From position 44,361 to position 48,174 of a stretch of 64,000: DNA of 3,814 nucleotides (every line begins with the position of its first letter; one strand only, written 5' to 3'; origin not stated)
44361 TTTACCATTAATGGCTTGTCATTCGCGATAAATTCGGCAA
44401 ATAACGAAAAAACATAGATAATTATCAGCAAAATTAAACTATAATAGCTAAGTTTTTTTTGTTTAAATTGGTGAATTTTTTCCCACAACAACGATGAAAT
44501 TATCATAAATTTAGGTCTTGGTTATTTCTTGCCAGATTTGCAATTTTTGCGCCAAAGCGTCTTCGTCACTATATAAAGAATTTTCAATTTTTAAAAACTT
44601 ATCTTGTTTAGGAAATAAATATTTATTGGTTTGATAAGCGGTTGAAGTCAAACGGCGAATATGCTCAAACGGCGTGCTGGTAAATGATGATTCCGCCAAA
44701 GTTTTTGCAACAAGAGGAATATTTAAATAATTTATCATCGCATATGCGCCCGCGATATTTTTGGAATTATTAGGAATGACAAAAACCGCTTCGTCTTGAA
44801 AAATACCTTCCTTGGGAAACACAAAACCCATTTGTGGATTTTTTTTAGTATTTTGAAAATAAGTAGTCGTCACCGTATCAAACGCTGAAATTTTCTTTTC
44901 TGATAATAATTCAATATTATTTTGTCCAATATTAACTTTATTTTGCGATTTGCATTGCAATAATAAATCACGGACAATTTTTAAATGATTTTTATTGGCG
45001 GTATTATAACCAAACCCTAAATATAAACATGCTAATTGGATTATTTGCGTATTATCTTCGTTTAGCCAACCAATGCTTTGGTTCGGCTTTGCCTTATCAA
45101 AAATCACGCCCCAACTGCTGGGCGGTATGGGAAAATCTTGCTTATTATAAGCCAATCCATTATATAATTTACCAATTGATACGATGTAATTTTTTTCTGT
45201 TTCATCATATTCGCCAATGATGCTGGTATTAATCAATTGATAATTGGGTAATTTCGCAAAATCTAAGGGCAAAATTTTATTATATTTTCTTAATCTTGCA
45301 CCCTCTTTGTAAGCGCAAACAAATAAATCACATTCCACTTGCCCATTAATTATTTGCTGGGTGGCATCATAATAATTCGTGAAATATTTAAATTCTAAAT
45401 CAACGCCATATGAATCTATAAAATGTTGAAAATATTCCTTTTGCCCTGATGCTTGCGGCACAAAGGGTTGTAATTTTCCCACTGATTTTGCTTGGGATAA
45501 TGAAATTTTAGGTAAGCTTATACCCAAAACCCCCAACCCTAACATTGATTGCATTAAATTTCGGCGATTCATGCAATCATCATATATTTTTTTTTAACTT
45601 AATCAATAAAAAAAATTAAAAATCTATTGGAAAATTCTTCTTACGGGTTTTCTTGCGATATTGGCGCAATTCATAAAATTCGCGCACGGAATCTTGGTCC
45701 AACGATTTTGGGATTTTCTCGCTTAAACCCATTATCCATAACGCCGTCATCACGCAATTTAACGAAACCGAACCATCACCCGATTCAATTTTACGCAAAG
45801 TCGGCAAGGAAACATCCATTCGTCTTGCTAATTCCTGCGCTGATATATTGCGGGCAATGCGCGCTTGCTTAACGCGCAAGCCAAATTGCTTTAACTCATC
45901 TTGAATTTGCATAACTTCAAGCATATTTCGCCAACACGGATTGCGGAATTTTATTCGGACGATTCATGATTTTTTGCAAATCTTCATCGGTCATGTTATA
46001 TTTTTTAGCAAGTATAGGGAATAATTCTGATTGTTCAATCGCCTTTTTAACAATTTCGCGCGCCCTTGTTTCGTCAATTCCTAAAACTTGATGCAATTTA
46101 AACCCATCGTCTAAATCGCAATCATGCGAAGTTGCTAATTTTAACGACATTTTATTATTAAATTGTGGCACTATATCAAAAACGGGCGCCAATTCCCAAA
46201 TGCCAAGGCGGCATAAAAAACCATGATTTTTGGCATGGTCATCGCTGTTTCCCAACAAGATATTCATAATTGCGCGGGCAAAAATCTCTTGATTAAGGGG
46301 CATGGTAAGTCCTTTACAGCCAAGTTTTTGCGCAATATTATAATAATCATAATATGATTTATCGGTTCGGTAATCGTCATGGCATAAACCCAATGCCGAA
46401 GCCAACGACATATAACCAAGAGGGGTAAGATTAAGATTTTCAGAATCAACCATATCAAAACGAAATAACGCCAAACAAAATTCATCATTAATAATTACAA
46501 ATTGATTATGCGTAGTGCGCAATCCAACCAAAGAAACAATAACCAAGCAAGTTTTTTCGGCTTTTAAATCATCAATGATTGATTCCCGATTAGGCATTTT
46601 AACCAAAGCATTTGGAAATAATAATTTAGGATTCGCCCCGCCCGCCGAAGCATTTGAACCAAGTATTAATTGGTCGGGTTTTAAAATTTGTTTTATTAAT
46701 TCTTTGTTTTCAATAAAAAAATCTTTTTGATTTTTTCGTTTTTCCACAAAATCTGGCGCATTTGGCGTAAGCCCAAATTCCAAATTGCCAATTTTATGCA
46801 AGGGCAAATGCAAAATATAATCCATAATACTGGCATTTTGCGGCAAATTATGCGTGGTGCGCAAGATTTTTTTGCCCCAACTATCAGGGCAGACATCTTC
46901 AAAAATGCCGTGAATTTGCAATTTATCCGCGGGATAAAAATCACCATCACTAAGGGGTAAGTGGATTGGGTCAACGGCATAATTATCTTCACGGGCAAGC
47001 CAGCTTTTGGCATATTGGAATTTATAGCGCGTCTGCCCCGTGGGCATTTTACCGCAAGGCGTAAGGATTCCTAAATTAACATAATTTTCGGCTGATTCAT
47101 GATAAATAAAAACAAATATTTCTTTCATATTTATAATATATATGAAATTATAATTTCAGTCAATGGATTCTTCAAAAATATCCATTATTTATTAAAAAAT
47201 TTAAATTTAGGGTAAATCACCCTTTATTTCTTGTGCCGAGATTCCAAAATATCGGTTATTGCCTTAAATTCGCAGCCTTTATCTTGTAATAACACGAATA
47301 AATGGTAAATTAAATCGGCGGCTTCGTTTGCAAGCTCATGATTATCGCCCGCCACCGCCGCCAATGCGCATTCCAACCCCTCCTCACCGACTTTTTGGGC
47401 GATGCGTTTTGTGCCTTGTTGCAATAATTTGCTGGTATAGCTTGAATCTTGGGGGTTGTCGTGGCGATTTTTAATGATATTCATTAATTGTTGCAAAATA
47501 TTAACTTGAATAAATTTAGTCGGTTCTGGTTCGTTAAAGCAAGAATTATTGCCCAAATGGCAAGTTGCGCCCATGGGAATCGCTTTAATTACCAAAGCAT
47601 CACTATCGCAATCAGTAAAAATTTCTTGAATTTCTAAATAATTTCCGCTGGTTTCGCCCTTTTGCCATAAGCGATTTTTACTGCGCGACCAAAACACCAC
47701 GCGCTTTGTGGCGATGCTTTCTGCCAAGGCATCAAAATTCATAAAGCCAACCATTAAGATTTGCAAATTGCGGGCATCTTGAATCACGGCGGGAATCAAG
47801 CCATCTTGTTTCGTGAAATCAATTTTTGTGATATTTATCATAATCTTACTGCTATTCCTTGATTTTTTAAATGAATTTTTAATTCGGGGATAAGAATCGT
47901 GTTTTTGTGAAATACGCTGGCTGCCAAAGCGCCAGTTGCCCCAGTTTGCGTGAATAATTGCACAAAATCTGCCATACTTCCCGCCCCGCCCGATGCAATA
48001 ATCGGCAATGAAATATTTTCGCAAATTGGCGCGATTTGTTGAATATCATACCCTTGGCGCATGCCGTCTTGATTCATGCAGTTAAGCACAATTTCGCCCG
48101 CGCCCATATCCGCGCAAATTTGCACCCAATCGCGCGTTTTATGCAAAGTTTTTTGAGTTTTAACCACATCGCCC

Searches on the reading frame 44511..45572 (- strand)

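Call 31: search_protein_families(library=ncbifam, proteins=[window:44511-45572:-], max_evalue=0.01)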
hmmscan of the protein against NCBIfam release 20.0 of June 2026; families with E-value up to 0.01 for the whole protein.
window:44511-45572:- (353 aa): 3 families
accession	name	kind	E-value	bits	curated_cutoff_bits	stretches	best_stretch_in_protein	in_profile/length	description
NF007048.0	PRK09501.1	equivalog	1.4e-13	50.5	582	1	82-328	78-323/348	spermidine/putrescine ABC transporter substrate-binding protein PotD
NF007962.0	PRK10682.1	equivalog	9.2e-08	31.5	636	1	72-329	70-345/370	spermidine/putrescine ABC transporter substrate-binding protein PotF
NF041888.1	ABC_SBP_YdcS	equivalog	7.2e-05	21.8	725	1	82-162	87-169/379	putative ABC transporter substrate-binding protein YdcS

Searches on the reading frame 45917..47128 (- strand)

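Call 31: search_protein_families(library=ncbifam, proteins=[window:45917-47128:-], max_evalue=0.01)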
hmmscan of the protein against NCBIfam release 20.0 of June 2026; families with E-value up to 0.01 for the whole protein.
window:45917-47128:- (403 aa): 2 families
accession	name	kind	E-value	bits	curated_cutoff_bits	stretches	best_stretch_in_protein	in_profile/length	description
NF007297.0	PRK09775.1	equivalog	0.00018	20.4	401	1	180-321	238-371/446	type II toxin-antitoxin system HipA family toxin YjjJ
TIGR03071.1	couple_hipA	domain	0.0069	16.5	27.8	0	32-96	19-79/101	HipA N-terminal domain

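Call 76: search_protein_families(library=pfam, proteins=[window:45917-47128:-], max_evalue=0.0001)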
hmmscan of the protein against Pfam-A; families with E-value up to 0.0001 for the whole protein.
window:45917-47128:- (403 aa): 2 families
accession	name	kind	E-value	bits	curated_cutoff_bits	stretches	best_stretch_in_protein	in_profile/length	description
PF07804.18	HipA_C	-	4.4e-27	95.6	30.5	1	161-366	2-208/213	HipA-like C-terminal domain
PF13657.11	Couple_hipA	-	1.6e-07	32.2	22.5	1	25-118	10-98/99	HipA N-terminal domain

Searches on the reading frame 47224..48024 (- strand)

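Call 76: search_protein_families(library=pfam, proteins=[window:47224-48024:-], max_evalue=0.0001)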
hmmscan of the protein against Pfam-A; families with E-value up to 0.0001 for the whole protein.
window:47224-48024:- (266 aa): 2 families
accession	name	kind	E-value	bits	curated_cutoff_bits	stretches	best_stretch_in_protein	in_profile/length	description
PF01502.23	PRA-CH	-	1.9e-30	104.9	27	1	91-164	1-74/74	Phosphoribosyl-AMP cyclohydrolase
PF01503.22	PRA-PH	-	2.7e-19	69.8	21.3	1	178-264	2-86/86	Phosphoribosyl-ATP pyrophosphohydrolase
